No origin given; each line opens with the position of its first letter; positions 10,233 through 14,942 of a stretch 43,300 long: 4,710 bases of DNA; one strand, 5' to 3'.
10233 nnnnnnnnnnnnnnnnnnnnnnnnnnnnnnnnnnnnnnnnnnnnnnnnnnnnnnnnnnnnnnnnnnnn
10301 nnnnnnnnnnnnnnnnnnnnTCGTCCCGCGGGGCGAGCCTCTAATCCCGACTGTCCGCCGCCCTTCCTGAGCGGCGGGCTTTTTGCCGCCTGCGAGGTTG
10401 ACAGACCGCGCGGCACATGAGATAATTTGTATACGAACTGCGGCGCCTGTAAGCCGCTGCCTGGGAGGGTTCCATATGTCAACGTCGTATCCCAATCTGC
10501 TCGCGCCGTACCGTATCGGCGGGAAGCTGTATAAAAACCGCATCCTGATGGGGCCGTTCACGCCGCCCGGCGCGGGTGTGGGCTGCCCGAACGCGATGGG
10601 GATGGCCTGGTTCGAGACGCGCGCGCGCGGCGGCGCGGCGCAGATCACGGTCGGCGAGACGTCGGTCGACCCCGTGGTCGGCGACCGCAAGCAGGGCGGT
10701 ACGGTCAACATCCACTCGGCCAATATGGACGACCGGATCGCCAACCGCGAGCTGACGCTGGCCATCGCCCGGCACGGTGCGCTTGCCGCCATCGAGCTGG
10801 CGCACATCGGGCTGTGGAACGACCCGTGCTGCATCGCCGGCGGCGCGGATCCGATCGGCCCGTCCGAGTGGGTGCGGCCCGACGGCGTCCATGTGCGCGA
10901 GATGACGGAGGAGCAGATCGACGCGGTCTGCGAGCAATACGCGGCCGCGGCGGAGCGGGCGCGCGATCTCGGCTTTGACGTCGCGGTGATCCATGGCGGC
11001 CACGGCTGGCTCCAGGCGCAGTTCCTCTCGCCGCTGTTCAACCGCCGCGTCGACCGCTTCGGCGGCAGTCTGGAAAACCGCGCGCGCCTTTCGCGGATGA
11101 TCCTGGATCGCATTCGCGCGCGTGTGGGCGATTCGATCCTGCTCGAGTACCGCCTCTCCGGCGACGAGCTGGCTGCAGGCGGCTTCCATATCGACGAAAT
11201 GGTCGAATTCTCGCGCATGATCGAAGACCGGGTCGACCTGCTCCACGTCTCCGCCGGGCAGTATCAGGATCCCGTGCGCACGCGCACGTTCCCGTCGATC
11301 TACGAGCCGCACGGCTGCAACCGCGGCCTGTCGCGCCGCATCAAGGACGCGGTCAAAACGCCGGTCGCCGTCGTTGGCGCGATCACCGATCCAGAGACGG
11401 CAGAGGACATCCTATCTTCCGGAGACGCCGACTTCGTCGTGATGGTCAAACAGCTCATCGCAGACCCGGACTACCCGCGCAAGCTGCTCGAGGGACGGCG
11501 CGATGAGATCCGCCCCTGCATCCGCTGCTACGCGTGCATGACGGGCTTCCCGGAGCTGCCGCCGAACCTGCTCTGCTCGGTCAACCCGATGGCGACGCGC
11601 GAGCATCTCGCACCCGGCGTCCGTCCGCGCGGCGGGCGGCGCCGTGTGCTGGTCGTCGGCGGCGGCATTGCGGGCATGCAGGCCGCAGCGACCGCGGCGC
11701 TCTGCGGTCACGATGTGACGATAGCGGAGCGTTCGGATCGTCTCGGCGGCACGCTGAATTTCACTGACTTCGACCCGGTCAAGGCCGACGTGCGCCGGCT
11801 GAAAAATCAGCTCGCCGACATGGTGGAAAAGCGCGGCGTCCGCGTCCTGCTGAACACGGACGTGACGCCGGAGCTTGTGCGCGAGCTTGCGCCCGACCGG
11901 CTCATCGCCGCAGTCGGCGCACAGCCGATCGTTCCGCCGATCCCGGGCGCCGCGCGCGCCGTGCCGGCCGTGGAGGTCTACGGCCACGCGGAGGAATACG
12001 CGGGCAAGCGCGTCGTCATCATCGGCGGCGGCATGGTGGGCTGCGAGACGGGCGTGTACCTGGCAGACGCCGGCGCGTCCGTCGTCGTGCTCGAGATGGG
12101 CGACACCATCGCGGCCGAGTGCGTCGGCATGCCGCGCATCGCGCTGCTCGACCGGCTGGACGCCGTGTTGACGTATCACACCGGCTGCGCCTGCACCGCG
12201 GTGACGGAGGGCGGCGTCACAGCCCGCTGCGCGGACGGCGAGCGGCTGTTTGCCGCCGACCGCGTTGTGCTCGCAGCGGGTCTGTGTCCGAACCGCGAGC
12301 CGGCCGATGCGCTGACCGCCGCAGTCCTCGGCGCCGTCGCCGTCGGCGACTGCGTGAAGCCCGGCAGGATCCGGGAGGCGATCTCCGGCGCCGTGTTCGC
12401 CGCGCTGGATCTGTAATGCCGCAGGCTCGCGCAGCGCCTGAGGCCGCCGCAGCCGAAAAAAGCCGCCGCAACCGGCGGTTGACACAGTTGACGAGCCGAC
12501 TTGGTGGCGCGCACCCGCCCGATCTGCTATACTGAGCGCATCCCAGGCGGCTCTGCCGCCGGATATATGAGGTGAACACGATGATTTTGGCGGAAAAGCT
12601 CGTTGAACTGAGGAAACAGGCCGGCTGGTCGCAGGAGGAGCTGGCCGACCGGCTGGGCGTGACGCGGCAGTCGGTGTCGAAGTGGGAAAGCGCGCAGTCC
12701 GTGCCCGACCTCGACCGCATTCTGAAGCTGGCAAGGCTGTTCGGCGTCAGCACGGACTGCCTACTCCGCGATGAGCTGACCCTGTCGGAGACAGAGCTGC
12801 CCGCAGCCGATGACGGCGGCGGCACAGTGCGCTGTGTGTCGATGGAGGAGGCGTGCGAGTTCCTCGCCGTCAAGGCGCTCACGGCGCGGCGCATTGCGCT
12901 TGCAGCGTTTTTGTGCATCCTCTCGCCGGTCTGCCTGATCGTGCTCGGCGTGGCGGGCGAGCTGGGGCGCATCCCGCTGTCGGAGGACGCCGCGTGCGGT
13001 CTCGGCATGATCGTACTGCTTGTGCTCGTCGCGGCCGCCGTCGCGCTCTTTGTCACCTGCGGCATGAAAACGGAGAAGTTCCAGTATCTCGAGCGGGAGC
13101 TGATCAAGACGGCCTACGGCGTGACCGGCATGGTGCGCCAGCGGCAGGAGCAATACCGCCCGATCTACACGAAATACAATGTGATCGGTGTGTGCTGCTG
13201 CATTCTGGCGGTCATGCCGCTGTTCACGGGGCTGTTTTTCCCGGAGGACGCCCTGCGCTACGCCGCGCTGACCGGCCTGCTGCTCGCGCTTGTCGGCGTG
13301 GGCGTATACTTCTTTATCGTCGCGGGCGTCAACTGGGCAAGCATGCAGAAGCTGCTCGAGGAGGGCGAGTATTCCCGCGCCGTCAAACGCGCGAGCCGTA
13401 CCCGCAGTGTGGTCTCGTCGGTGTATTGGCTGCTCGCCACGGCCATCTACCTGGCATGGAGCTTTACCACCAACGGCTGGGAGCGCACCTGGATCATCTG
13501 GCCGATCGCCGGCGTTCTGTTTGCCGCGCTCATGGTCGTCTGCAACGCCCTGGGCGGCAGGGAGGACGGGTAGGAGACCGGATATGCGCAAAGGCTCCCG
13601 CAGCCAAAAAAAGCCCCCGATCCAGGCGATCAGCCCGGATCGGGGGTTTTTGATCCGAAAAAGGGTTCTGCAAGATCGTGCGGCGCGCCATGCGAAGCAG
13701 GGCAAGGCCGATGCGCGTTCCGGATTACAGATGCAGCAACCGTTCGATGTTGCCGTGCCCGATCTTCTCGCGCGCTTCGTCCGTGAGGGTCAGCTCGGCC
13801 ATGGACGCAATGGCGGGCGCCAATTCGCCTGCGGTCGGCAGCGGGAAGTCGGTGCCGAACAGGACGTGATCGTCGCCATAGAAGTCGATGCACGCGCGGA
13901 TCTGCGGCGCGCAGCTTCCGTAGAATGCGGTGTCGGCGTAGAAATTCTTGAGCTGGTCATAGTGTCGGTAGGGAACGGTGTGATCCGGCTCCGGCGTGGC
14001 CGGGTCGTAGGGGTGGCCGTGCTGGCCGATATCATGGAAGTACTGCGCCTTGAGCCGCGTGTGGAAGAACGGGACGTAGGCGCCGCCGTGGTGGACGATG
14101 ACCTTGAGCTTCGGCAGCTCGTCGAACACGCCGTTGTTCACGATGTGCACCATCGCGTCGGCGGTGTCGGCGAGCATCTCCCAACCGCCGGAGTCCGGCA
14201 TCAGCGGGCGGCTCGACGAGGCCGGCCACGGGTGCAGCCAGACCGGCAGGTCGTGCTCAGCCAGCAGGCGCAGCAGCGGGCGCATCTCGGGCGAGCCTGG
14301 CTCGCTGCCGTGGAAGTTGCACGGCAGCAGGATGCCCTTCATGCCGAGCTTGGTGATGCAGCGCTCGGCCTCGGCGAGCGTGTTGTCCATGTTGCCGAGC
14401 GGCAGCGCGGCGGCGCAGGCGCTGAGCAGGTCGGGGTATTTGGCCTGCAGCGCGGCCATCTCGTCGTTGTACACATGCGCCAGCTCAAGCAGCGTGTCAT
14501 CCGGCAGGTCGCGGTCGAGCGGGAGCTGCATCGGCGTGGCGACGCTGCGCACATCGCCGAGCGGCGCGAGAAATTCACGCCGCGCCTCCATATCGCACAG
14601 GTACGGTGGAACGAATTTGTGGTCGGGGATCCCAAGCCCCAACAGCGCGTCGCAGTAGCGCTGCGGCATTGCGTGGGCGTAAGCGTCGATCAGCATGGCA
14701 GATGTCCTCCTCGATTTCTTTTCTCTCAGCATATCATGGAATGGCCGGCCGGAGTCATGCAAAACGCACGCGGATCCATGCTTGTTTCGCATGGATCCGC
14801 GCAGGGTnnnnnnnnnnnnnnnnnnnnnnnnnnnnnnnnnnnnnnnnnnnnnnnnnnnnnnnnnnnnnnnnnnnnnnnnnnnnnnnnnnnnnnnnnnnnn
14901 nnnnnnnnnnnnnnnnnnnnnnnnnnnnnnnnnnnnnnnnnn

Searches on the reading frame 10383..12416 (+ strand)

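Call 9: search_protein_families(library=pfam, proteins=[window:10383-12416:+], max_evalue=0.0001)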
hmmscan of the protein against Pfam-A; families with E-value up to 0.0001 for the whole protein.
window:10383-12416:+ (677 aa): 12 families
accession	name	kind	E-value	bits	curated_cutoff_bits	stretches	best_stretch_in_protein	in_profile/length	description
PF00724.26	Oxidored_FMN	-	2.5e-50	172.1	27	1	39-375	2-342/342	NADH:flavin oxidoreductase / NADH oxidase family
PF07992.20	Pyr_redox_2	-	2.3e-28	99.9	26.1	2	501-651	97-256/291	Pyridine nucleotide-disulphide oxidoreductase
PF00070.33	Pyr_redox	-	2.9e-13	50.6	22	2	543-577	1-35/82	Pyridine nucleotide-disulphide oxidoreductase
PF01266.30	DAO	-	2.5e-12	47.5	27.9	2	543-578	1-36/353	FAD dependent oxidoreductase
PF13450.12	NAD_binding_8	-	1.7e-11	44.7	21.9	1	424-463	1-40/68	NAD(P)-binding Rossmann-like domain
PF13738.12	Pyr_redox_3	-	3.9e-11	43.2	30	1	505-640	126-273/305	Pyridine nucleotide-disulphide oxidoreductase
PF00890.30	FAD_binding_2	-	2.3e-08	34.1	20.4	1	422-460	2-40/414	FAD binding domain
PF01262.27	AlaDh_PNT_C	-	4.8e-08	33.1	23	1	419-452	28-61/214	Alanine dehydrogenase/PNT, C-terminal domain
PF01134.28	GIDA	-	1e-07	31.8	22.1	0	422-452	2-33/391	Glucose inhibited division protein A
PF12831.13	FAD_oxidored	-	7.7e-07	29.2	27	1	422-458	2-38/416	FAD dependent oxidoreductase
PF13241.12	NAD_binding_7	-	6.4e-06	27.1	22.1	0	540-571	6-37/104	Putative NAD(P)-binding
PF03486.20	HI0933_like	-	1.4e-05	25.1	50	0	421-458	2-39/244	HI0933-like protein Rossmann domain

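Call 74: search_protein_families(library=ncbifam, proteins=[window:10383-12416:+], max_evalue=1e-20)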
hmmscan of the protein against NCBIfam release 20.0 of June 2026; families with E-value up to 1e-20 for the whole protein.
window:10383-12416:+ (677 aa): 8 families
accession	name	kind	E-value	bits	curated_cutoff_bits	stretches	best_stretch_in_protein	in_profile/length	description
TIGR03997.1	mycofact_OYE_2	equivalog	8.4e-105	351.5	793.15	1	38-669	1-637/645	mycofactocin system FadH/OYE family oxidoreductase 2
NF041087.1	bile_acid_BaiCD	equivalog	2.4e-104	349.7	825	1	36-675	1-640/642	bile acid Fe-S flavoenzyme BaiCD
NF045599.1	bili_reduct_long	exception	7.1e-103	345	750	1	39-675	1-639/641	bilirubin reductase, long form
TIGR03996.1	mycofact_OYE_1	hypoth_equivalog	3.5e-55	187.7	627.9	1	44-669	7-628/633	mycofactocin system FadH/OYE family oxidoreductase 1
NF045592.1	bili_reduct_N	equivalog_domain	1.3e-49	169.3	425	1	170-387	128-350/363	bilirubin reductase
NF010047.0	PRK13523.1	equivalog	1.2e-46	159.3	431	1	38-372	4-324/339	NADPH dehydrogenase NamA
NF006101.0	PRK08255.1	equivalog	2.7e-40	138.2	1078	1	31-364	391-726/768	bifunctional salicylyl-CoA 5-hydroxylase/oxidoreductase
NF007899.0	PRK10605.1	subfamily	1.7e-23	83.5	403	0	38-243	5-221/365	N-ethylmaleimide reductase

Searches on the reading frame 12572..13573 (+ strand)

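Call 9: search_protein_families(library=pfam, proteins=[window:12572-13573:+], max_evalue=0.0001)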
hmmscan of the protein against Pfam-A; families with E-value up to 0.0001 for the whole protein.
window:12572-13573:+ (333 aa): 6 families
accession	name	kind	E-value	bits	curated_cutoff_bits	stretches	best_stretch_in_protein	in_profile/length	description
PF01381.28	HTH_3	-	4.6e-19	68.6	23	1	12-62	3-53/55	Helix-turn-helix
PF13560.12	HTH_31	-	3.3e-14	53.4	27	1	6-62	2-59/64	Helix-turn-helix domain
PF12844.13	HTH_19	-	5.2e-12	45.9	30.2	1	8-66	2-60/64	Helix-turn-helix domain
PF13384.12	HTH_23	-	9.6e-06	25.7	24.6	1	11-38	11-37/50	Homeodomain-like domain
PF13443.12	HTH_26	-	1.2e-05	25.9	22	1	9-60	1-53/63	Cro/C1-type HTH DNA-binding domain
PF07022.19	Phage_CI_repr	-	5e-05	24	22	0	20-64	13-57/65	Bacteriophage CI repressor helix-turn-helix domain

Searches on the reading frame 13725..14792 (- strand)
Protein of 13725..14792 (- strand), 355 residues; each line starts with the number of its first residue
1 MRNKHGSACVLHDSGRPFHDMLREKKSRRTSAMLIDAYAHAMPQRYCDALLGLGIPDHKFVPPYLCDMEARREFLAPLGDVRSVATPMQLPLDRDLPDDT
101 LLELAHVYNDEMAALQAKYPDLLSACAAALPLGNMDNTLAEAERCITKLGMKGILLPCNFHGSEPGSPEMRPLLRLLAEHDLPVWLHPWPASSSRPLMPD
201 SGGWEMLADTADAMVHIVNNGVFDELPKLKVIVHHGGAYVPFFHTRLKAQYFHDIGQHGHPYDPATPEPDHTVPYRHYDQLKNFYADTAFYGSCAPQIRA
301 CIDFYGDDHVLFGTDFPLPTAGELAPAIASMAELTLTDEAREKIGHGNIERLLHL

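Call 9: search_protein_families(library=pfam, proteins=[window:13725-14792:-], max_evalue=0.0001)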
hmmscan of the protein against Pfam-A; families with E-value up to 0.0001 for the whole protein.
window:13725-14792:- (355 aa): 1 family
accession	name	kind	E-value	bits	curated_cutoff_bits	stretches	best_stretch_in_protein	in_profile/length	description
PF04909.20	Amidohydro_2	-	3.1e-31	109.6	26.4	1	103-355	60-289/289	Amidohydrolase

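Call 74: search_protein_families(library=ncbifam, proteins=[window:13725-14792:-], max_evalue=1e-20)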
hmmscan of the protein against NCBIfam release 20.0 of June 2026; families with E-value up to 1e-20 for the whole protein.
window:13725-14792:- (355 aa): 0 families
